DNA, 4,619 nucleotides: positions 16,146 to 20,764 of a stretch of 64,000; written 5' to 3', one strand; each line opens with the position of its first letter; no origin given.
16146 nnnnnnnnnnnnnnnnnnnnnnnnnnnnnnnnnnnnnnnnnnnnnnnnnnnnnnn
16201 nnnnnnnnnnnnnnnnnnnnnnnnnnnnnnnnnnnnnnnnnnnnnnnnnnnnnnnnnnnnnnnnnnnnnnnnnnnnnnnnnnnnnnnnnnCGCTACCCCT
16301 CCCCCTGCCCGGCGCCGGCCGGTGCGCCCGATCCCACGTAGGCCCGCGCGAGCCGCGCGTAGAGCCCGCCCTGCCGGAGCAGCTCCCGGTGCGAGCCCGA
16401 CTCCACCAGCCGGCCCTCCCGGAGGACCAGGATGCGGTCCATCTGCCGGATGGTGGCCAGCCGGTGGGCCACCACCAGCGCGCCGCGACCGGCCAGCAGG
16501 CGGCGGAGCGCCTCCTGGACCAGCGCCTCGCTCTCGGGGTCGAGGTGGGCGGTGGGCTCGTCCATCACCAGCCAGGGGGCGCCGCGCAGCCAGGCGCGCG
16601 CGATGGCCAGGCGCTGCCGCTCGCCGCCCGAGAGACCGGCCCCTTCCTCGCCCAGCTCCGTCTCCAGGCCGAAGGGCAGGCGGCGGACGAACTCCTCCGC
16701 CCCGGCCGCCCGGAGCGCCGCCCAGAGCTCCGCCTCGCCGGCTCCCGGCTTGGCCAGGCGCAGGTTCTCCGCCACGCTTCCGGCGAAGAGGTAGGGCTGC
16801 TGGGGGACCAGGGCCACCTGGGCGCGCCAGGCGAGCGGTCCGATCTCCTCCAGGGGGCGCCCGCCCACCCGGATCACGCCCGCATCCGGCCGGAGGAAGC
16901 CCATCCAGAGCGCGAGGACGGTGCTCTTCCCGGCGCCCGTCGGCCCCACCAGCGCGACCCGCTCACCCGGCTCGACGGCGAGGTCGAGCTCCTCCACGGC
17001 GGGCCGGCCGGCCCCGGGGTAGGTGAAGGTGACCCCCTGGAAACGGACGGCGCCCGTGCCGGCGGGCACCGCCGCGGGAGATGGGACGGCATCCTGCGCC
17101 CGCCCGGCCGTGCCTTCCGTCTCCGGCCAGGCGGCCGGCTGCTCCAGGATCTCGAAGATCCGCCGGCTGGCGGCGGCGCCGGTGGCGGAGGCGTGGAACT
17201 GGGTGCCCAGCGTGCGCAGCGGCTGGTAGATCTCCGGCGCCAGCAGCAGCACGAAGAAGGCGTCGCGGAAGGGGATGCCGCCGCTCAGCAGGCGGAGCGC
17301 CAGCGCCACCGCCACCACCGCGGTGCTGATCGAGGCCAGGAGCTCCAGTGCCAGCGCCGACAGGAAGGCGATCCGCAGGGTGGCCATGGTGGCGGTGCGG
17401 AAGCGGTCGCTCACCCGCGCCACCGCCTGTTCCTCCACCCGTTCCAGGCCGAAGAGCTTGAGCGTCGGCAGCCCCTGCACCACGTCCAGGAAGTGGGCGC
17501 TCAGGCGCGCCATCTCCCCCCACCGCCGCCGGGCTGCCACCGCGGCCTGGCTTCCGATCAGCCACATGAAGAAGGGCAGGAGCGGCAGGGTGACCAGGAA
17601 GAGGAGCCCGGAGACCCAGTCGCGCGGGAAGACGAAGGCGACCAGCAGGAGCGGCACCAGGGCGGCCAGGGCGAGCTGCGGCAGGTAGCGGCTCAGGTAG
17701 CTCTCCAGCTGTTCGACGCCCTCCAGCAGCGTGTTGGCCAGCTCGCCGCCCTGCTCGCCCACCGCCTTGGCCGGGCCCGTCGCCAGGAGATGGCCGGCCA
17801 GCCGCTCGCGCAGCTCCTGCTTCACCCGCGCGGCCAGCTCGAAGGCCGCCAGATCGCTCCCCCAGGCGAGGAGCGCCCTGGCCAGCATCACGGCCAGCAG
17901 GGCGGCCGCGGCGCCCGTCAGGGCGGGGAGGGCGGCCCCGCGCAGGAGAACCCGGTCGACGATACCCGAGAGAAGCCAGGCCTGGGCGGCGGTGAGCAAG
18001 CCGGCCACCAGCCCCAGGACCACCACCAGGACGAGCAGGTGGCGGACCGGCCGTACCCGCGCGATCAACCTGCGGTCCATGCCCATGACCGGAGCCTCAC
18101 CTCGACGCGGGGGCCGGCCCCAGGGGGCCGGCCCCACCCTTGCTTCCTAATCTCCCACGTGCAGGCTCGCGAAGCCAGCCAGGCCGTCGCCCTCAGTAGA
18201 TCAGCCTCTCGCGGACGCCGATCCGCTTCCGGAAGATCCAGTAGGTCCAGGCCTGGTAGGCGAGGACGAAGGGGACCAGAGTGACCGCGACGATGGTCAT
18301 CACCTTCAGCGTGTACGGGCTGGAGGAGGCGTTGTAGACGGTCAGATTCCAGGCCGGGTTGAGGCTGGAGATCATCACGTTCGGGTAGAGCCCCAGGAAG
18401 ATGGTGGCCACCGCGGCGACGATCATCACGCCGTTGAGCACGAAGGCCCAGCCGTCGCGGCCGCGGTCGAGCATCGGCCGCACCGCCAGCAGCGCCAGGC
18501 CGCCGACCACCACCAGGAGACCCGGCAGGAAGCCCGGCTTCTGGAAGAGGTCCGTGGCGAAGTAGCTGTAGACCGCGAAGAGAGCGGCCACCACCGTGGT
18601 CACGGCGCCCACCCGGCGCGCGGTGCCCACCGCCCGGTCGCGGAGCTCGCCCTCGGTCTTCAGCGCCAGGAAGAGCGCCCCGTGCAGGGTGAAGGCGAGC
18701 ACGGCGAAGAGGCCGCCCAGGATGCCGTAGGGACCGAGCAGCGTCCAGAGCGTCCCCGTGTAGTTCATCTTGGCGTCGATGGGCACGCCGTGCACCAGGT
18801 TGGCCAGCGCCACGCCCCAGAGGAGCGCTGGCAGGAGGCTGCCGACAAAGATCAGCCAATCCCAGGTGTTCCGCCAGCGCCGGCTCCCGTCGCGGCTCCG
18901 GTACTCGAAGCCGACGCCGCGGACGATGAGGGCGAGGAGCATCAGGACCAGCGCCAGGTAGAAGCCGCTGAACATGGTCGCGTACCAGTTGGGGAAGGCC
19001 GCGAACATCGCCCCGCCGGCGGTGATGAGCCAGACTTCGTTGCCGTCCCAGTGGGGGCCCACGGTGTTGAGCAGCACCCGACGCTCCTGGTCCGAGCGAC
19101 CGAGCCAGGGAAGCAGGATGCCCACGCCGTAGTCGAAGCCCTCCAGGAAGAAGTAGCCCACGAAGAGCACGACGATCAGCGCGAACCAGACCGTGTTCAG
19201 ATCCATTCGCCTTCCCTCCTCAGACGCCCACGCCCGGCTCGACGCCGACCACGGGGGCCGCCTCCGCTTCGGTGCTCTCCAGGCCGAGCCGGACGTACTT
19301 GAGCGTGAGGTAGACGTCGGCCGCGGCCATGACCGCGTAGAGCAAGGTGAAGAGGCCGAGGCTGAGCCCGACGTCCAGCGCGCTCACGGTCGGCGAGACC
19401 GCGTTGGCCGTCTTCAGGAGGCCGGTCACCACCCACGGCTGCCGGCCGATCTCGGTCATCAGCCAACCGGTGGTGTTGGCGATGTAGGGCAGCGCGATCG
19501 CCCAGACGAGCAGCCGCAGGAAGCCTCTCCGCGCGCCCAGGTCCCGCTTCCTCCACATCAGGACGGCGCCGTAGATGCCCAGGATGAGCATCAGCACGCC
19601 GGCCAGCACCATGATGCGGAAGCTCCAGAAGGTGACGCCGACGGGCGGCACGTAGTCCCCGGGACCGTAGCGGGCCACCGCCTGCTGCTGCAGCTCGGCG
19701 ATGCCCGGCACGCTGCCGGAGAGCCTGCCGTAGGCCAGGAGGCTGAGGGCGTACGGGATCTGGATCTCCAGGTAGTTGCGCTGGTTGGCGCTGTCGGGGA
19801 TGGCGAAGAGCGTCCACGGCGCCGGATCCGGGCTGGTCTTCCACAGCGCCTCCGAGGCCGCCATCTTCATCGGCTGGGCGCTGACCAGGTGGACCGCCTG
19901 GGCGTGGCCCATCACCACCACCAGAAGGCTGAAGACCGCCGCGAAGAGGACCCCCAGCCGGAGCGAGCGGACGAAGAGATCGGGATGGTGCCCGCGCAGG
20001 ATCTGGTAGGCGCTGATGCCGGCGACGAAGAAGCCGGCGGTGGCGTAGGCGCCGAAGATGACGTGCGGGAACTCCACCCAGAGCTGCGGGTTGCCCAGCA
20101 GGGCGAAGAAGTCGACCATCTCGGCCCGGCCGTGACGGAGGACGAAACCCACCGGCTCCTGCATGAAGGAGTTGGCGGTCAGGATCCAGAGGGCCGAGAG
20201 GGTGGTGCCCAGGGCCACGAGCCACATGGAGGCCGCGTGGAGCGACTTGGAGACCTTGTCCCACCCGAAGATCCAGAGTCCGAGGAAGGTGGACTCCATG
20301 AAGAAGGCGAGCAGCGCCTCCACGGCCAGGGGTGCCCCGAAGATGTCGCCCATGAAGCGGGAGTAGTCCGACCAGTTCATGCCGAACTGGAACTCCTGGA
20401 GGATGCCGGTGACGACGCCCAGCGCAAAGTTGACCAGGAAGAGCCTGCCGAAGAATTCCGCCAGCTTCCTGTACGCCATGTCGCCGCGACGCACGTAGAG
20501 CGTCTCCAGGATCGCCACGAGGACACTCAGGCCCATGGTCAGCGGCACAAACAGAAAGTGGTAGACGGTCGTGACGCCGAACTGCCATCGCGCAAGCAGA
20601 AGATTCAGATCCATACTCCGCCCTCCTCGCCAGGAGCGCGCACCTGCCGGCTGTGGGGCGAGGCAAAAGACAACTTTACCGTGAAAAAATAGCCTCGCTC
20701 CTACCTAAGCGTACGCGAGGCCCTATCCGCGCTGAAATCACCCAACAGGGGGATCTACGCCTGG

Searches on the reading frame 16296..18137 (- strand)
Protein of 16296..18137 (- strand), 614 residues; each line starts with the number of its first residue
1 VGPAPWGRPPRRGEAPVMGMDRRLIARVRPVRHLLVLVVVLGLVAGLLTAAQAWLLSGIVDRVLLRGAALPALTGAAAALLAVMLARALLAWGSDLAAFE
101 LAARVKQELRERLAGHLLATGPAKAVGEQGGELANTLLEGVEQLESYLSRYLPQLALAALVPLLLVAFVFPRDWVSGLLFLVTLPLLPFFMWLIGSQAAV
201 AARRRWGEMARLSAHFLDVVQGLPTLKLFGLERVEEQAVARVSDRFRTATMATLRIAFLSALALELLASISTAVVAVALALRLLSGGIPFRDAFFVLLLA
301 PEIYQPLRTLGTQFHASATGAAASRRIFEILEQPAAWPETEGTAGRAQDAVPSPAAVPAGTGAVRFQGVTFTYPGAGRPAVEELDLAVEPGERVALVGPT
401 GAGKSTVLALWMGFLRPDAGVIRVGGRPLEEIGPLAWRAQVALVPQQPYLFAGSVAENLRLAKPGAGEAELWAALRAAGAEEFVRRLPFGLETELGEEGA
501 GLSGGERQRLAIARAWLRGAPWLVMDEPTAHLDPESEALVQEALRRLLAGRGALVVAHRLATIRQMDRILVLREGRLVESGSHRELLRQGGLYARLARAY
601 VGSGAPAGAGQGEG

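Call 85: search_protein_families(library=pfam, proteins=[window:16296-18137:-], max_evalue=0.00001)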
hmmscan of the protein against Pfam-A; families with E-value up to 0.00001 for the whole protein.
window:16296-18137:- (614 aa): 2 families
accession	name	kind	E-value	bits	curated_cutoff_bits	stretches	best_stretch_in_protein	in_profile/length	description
PF00664.28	ABC_membrane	-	1.2e-31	110.9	28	1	36-299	2-266/274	ABC transporter transmembrane region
PF00005.33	ABC_tran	-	1.7e-28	100.3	25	1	382-530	2-137/137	ABC transporter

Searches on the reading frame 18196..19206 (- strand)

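Call 85: search_protein_families(library=pfam, proteins=[window:18196-19206:-], max_evalue=0.00001)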
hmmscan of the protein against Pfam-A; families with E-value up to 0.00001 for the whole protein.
window:18196-19206:- (337 aa): 1 family
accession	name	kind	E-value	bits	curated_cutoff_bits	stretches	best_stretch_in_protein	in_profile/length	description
PF02322.20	Cyt_bd_oxida_II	-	2e-115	385.8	35.6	1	3-325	1-302/302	Cytochrome bd terminal oxidase subunit II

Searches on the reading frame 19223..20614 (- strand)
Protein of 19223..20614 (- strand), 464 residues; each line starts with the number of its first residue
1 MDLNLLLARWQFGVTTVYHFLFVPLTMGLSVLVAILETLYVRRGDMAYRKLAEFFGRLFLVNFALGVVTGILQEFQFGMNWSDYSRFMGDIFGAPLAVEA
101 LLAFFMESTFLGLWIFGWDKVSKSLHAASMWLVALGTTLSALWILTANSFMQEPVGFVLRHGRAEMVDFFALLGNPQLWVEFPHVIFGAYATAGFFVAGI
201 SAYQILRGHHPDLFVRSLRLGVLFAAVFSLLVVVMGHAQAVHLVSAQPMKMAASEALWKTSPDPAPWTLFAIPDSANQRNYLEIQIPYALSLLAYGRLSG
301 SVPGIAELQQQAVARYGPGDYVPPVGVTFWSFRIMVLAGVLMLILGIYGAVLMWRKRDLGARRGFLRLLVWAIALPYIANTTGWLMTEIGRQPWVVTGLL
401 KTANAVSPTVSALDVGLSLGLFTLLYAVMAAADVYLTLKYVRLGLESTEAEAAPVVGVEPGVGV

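Call 85: search_protein_families(library=pfam, proteins=[window:19223-20614:-], max_evalue=0.00001)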
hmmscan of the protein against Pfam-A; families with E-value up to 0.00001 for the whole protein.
window:19223-20614:- (464 aa): 1 family
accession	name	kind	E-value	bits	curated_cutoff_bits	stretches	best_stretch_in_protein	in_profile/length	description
PF01654.22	Cyt_bd_oxida_I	-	5.5e-172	572.5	26.2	1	7-444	1-417/418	Cytochrome bd terminal oxidase subunit I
